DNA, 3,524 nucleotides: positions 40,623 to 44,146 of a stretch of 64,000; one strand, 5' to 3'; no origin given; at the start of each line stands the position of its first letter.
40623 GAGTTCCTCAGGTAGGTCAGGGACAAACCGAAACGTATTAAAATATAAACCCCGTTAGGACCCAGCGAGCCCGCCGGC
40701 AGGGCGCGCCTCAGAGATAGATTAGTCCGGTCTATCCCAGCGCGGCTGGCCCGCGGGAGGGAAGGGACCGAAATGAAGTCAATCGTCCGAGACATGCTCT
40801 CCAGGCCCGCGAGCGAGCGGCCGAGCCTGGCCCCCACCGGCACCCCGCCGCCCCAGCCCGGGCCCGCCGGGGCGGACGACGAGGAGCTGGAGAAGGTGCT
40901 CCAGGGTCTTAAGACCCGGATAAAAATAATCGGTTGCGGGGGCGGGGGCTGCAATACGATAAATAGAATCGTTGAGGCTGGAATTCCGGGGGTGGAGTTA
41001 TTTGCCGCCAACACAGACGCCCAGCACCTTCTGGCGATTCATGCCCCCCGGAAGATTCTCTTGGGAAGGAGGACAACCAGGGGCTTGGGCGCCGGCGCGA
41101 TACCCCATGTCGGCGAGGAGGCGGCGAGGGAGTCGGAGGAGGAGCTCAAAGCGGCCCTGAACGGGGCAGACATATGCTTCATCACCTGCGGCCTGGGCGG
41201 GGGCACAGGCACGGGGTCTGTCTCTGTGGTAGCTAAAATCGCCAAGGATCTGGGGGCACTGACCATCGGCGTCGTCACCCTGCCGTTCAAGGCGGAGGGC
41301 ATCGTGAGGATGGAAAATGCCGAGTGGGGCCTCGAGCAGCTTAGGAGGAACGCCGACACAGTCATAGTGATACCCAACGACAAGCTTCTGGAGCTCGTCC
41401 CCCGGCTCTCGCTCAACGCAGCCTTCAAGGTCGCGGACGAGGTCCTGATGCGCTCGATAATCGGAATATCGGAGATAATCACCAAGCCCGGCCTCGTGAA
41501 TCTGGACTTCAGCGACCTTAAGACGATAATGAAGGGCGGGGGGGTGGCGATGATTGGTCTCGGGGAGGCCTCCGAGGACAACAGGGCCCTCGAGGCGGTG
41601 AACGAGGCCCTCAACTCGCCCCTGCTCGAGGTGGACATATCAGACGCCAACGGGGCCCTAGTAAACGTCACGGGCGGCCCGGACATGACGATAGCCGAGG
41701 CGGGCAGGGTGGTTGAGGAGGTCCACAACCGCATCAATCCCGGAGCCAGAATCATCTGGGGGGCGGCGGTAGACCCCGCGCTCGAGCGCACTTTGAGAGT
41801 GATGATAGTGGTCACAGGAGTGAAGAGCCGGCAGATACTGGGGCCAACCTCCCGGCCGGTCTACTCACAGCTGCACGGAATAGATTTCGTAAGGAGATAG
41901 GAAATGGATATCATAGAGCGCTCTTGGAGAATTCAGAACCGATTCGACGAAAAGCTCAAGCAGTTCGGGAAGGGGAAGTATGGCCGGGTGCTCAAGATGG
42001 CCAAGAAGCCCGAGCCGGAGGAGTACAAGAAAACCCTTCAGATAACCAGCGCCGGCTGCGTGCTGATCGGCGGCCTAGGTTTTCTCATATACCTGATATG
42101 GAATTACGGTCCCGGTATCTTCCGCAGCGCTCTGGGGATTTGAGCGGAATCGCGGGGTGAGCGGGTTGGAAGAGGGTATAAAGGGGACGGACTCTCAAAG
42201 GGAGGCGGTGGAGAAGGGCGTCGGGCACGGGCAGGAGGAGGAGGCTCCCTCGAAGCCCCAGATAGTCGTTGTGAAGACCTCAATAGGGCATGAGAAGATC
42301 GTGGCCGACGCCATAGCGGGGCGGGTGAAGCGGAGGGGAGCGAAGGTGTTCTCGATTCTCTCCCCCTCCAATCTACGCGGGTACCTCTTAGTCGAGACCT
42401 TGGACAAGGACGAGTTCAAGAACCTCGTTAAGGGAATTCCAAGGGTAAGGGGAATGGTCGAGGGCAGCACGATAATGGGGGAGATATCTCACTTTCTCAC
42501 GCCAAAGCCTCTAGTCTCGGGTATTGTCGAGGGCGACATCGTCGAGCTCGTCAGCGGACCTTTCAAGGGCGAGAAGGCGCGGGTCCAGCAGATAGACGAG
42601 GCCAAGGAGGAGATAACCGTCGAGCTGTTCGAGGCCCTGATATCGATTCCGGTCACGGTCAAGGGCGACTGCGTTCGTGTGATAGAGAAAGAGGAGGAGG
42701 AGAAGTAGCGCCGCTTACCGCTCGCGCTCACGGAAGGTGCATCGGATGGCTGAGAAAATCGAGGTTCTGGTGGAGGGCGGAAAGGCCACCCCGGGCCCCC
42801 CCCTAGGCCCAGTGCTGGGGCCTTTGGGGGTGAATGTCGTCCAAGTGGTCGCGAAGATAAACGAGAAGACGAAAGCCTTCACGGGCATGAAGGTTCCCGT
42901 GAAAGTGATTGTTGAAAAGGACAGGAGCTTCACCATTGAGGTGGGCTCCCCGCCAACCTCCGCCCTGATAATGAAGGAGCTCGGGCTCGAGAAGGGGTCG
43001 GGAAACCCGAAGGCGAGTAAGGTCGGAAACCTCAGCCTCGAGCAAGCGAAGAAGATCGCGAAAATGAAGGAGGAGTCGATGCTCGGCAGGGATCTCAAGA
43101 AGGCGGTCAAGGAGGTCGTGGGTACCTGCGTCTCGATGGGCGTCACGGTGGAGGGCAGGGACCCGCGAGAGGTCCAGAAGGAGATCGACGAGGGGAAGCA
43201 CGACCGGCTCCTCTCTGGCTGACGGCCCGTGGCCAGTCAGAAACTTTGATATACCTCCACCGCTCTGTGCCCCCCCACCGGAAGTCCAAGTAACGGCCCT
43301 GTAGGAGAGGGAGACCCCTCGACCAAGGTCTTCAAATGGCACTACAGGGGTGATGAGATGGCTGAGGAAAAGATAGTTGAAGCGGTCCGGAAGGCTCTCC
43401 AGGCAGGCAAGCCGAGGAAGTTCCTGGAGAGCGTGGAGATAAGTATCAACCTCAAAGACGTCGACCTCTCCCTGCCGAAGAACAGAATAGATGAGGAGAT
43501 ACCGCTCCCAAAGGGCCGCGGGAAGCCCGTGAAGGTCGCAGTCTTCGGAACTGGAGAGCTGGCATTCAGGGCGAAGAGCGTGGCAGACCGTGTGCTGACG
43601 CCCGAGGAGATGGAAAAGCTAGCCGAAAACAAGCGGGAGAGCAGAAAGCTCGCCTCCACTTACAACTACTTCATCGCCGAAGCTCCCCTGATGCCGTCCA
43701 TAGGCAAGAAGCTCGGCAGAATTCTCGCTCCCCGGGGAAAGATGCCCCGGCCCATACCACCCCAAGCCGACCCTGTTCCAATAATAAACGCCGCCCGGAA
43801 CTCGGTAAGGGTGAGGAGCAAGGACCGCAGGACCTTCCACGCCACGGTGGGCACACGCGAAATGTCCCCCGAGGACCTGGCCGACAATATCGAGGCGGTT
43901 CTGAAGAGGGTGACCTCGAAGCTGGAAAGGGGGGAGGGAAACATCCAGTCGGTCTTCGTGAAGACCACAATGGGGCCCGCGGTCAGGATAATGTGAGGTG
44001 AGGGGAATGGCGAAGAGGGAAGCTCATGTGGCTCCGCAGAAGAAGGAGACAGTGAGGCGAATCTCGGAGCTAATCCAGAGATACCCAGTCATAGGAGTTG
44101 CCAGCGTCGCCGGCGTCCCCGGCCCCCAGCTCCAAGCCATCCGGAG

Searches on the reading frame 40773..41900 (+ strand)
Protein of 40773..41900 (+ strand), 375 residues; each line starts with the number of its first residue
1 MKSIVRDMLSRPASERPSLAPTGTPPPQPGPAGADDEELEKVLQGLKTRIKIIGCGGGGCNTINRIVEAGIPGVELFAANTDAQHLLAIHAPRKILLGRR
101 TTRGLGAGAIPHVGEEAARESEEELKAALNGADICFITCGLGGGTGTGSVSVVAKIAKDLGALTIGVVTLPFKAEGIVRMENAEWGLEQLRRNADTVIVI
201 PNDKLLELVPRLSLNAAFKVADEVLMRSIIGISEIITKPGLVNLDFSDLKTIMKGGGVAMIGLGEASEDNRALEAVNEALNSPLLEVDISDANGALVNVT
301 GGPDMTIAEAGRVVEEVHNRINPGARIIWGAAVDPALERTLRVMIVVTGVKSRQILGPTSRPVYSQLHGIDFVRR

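Call 4: search_protein_families(library=pfam, proteins=[window:40773-41900:+], max_evalue=0.01)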
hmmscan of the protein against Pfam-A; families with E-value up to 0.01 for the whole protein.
window:40773-41900:+ (375 aa): 2 families
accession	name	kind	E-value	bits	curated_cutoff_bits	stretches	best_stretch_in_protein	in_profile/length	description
PF00091.31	Tubulin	-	3.1e-48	165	33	1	49-209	1-189/190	Tubulin/FtsZ family, GTPase domain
PF12327.13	FtsZ_C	-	7.3e-35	119.6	27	1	257-351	1-95/95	FtsZ family, C-terminal domain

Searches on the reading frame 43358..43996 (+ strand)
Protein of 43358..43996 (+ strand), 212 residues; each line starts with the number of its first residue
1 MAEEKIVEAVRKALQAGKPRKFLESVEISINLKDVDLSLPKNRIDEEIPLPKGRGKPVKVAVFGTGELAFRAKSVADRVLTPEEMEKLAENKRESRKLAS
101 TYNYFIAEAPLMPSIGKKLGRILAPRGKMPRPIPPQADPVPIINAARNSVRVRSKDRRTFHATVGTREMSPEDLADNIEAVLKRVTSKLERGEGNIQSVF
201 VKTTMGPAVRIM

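Call 63: search_protein_families(library=pfam, proteins=[window:43358-43996:+], max_evalue=0.00001)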
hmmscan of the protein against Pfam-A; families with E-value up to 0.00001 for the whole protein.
window:43358-43996:+ (212 aa): 1 family
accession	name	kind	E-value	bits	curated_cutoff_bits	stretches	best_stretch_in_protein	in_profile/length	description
PF00687.26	Ribosomal_L1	-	9.5e-53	179.2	32.2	1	15-207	2-198/198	Ribosomal protein L1p/L10e family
